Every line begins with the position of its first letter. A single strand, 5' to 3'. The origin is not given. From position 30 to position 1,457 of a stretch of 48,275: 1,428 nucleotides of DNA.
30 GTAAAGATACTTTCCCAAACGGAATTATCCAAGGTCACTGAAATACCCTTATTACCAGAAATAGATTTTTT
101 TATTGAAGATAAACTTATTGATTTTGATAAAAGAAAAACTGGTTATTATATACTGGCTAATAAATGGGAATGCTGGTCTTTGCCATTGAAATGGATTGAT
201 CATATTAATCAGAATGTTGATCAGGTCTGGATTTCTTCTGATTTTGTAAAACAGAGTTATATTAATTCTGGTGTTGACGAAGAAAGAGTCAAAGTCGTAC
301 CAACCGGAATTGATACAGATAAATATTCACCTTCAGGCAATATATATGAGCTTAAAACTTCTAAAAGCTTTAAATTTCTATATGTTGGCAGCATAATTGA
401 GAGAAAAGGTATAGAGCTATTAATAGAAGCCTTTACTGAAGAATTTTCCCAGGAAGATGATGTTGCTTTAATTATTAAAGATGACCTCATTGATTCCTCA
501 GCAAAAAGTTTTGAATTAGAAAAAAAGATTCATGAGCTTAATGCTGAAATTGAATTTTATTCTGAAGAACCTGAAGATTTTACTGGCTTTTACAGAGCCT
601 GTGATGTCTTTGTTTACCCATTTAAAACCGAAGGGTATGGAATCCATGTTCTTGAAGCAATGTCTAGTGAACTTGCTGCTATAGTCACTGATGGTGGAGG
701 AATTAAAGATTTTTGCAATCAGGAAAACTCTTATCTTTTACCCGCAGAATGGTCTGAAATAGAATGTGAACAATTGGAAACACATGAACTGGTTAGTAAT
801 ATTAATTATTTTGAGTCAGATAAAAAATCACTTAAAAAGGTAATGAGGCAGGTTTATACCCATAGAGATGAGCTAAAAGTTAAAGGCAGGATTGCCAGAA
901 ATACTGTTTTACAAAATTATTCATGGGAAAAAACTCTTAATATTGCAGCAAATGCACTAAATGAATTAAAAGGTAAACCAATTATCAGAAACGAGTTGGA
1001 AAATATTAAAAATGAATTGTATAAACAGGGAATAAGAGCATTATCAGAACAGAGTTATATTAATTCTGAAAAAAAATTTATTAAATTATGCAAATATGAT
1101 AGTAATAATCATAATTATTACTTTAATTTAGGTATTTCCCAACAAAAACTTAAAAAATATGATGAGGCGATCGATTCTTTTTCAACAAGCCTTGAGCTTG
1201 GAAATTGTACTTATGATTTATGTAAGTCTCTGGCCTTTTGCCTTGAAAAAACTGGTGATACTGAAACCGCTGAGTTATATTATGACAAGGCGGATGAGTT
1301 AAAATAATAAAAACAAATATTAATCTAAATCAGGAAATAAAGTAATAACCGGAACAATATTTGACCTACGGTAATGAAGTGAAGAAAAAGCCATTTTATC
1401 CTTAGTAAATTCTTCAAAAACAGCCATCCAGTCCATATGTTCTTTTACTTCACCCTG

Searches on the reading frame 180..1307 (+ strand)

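Call 89: search_protein_families(library=pfam, proteins=[window:180-1307:+], max_evalue=0.00001)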
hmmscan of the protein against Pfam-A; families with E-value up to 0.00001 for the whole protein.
window:180-1307:+ (375 aa): 6 families
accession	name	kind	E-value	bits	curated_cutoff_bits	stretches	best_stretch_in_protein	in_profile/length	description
PF00534.26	Glycos_transf_1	-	6.2e-22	78.4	26.4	1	60-216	12-160/172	Glycosyl transferases group 1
PF13692.12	Glyco_trans_1_4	-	2.5e-18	67.1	27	1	65-189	3-126/142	Glycosyl transferases group 1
PF00515.34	TPR_1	-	5e-10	39.2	27.8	1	313-340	3-30/34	Tetratricopeptide repeat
PF20706.3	GT4-conflict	-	2.7e-09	36.9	26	1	42-252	179-381/385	Family 4 Glycosyltransferase in conflict systems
PF07719.23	TPR_2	-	6.4e-08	32.6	27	0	313-340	3-30/34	Tetratricopeptide repeat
PF13181.12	TPR_8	-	2.5e-06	27.6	25.7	0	312-340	2-30/34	Tetratricopeptide repeat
